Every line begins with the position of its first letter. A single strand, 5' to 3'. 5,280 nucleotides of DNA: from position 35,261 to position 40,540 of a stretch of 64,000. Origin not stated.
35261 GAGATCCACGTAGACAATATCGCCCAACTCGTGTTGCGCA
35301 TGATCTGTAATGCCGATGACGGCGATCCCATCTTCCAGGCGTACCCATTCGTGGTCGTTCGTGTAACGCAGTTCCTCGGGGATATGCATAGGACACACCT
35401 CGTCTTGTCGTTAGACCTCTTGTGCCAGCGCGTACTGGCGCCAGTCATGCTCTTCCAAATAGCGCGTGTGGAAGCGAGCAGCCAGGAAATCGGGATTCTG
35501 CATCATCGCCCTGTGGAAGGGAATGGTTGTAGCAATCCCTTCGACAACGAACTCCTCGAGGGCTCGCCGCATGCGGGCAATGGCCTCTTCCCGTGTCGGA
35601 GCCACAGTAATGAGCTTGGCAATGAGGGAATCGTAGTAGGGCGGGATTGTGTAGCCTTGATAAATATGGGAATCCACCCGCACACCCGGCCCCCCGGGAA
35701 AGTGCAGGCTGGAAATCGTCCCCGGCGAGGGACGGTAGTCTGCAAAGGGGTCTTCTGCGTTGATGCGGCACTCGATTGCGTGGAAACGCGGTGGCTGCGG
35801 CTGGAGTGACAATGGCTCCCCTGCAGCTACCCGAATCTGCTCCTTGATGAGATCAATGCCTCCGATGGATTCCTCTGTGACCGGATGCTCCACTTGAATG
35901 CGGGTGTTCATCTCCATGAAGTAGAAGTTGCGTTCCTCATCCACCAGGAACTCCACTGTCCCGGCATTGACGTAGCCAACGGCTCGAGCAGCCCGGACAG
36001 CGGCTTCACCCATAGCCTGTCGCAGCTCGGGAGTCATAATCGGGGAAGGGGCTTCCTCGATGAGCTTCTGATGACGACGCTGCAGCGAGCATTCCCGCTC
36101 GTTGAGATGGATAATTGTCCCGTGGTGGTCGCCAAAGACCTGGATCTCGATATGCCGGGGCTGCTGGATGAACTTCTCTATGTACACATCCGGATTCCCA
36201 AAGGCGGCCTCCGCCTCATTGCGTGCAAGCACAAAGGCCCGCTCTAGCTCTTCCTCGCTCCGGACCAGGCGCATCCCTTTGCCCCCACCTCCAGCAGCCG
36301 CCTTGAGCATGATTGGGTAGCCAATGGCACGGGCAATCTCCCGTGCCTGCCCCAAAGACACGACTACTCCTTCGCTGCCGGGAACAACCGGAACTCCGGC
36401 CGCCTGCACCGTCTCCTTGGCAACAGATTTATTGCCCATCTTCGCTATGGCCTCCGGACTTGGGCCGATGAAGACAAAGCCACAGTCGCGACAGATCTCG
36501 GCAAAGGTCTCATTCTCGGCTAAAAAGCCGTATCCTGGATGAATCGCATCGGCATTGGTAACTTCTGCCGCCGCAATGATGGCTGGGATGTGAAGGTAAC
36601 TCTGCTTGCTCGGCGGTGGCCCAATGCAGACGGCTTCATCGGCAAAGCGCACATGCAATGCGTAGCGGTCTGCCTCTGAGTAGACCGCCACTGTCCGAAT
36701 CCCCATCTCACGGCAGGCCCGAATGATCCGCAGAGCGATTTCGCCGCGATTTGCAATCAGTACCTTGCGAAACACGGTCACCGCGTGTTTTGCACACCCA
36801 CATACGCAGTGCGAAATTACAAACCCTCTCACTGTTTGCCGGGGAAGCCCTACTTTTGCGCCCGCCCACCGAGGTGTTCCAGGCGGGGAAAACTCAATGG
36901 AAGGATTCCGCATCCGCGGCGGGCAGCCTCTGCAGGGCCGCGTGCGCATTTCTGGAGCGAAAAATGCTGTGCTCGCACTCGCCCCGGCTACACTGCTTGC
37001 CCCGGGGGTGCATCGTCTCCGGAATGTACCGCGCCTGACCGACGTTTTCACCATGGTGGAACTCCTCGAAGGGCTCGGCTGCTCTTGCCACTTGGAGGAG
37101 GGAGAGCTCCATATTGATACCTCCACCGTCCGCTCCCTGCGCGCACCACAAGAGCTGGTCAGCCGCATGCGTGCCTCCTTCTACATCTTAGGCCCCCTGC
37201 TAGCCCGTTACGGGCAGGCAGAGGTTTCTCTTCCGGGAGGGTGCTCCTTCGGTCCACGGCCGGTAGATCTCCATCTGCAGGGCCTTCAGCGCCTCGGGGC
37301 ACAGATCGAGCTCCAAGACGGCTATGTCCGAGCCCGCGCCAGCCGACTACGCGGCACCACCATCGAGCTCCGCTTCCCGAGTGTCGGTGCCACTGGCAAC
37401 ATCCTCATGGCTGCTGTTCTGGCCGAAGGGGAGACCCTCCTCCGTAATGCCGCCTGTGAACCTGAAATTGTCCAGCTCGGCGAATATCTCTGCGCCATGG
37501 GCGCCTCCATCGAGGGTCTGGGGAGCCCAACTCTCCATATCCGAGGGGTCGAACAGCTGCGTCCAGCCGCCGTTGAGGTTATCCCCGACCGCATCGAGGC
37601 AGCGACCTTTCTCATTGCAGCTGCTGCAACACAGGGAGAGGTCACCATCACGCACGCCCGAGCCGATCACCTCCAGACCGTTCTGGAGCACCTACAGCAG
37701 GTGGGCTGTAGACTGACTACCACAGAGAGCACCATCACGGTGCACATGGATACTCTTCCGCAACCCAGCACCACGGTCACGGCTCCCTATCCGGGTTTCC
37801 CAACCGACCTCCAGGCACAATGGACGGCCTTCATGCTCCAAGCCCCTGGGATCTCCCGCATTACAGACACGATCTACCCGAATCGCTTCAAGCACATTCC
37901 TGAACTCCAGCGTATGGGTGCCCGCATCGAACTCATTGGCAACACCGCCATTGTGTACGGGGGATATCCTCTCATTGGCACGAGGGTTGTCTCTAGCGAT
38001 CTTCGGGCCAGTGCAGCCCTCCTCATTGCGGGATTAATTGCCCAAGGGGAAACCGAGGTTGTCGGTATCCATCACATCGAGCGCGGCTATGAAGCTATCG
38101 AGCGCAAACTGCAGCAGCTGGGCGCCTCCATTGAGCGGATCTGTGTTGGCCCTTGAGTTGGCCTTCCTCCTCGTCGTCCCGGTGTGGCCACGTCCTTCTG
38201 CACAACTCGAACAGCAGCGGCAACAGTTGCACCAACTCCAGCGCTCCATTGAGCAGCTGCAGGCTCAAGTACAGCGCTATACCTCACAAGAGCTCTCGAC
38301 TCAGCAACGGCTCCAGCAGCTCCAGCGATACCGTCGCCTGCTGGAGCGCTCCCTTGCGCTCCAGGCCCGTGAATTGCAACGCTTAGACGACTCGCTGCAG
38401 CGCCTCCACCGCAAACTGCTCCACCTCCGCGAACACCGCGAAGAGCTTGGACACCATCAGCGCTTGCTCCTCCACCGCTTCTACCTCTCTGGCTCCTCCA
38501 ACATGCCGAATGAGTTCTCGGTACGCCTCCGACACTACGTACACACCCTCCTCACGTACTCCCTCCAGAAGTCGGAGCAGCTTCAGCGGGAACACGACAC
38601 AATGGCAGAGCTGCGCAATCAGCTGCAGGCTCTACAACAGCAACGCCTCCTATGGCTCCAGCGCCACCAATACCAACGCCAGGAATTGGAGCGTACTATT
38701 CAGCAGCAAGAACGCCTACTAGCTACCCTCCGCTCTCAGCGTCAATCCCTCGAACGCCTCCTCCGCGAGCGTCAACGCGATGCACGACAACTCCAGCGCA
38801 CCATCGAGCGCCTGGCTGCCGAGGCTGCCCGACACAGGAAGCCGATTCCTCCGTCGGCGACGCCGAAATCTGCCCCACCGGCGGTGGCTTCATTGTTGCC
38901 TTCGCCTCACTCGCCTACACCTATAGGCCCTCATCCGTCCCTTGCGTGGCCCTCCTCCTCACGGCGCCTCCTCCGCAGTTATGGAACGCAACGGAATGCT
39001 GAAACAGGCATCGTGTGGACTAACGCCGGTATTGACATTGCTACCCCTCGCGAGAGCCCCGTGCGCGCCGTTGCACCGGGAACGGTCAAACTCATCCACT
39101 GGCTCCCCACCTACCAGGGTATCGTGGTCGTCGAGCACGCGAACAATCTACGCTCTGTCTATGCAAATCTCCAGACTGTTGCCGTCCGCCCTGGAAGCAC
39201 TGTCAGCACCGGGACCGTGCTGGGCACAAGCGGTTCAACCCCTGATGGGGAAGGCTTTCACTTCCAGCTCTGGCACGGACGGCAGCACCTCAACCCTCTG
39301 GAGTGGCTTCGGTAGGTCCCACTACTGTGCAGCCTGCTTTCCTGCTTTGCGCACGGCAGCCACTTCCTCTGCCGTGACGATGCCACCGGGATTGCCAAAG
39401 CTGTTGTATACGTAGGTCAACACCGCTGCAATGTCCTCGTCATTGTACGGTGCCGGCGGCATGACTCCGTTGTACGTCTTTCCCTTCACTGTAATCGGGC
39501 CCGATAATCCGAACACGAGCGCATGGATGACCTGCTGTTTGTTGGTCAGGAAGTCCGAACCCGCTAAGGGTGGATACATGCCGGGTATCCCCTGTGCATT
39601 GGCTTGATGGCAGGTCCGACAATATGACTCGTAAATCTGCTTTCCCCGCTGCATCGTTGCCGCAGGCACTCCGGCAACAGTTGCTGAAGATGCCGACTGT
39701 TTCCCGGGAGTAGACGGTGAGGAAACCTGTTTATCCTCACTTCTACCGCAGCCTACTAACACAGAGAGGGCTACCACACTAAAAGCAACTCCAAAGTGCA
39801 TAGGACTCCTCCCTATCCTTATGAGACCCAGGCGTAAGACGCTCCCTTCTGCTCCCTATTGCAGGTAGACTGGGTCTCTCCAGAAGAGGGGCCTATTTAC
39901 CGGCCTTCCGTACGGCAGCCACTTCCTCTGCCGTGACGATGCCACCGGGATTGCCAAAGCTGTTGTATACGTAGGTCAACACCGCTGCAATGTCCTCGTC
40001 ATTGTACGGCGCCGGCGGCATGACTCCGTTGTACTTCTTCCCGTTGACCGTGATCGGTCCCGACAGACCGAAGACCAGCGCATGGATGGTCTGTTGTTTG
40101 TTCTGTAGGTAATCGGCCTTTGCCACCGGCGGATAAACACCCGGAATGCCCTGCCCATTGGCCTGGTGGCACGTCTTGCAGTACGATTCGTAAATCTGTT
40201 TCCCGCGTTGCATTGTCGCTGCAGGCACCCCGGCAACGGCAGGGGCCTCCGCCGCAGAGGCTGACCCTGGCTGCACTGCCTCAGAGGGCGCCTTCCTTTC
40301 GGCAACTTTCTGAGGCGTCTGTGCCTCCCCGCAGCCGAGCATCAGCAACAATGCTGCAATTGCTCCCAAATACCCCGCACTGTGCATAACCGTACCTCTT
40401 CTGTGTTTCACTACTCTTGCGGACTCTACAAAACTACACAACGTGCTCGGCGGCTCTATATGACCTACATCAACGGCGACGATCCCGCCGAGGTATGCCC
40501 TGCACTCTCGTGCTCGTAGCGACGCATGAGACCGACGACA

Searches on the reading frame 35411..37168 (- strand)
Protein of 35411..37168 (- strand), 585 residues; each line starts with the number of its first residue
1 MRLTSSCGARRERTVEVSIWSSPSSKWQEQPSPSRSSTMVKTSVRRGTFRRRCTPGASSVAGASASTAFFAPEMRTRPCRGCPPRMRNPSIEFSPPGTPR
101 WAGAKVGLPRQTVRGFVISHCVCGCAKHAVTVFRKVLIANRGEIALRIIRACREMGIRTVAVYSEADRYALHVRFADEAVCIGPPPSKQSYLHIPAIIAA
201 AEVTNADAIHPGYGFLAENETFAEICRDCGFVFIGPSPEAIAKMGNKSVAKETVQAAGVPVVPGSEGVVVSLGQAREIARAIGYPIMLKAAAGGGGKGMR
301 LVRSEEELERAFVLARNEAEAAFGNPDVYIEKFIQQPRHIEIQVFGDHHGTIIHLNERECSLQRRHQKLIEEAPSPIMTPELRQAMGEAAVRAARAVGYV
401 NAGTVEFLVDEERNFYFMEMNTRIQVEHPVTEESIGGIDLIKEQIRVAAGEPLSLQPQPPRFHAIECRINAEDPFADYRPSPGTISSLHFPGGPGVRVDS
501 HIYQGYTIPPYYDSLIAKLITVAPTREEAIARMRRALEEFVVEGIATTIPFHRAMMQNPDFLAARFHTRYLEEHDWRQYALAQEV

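Call 37: search_protein_families(library=pfam, proteins=[window:35411-37168:-], max_evalue=0.00001)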
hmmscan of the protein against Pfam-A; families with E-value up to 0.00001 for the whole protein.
window:35411-37168:- (585 aa): 5 families
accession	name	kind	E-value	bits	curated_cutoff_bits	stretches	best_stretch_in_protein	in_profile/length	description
PF02786.22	CPSase_L_D2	-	2e-79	266.5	19.8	1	247-454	2-209/211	Carbamoyl-phosphate synthase L chain, ATP binding domain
PF00289.28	Biotin_carb_N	-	5.1e-49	165.8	25.5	1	133-241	2-110/110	Biotin carboxylase, N-terminal domain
PF02785.25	Biotin_carb_C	-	5e-43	146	32.4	1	466-573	1-108/108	Biotin carboxylase C-terminal domain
PF07478.18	Dala_Dala_lig_C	-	1.2e-12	48.2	24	1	275-422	28-174/204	D-ala D-ala ligase C-terminus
PF02222.28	ATP-grasp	-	2.1e-09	37.7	27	1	270-423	17-162/179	ATP-grasp domain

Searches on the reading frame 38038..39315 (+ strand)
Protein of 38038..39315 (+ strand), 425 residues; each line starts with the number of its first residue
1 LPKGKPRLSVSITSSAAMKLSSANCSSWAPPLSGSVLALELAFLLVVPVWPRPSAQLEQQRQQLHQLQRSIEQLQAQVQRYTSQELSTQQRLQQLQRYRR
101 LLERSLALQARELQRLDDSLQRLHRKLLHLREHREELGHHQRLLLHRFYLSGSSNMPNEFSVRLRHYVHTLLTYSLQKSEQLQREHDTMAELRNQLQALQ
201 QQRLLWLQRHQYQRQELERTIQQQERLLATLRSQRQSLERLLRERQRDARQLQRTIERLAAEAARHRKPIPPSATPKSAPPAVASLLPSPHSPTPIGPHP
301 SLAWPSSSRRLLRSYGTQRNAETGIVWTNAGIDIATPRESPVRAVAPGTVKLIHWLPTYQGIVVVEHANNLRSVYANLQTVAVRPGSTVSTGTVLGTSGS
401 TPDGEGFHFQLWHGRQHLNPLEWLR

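Call 38: search_protein_families(library=pfam, proteins=[window:38038-39315:+], max_evalue=0.00001)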
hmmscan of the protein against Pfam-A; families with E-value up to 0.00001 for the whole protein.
window:38038-39315:+ (425 aa): 1 family
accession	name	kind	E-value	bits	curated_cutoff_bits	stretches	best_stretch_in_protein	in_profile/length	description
PF01551.29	Peptidase_M23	-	9e-22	77.5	28.7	1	329-420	3-96/96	Peptidase family M23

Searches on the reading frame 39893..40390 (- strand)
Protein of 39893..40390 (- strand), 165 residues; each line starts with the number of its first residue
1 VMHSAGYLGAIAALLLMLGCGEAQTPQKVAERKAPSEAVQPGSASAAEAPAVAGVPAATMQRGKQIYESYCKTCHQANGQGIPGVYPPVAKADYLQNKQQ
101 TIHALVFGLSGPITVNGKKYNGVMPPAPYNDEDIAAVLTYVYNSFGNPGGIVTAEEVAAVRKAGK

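Call 57: search_protein_families(library=pfam, proteins=[window:39893-40390:-], max_evalue=0.00001)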
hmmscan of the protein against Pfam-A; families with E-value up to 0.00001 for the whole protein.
window:39893-40390:- (165 aa): 2 families
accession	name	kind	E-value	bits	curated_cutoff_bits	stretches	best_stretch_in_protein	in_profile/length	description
PF00034.26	Cytochrom_C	-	1.2e-11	46.2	21.3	1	61-141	2-86/90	Cytochrome c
PF13442.11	Cytochrome_CBB3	-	8.2e-09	36.1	27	1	59-141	2-68/68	Cytochrome C oxidase, cbb3-type, subunit III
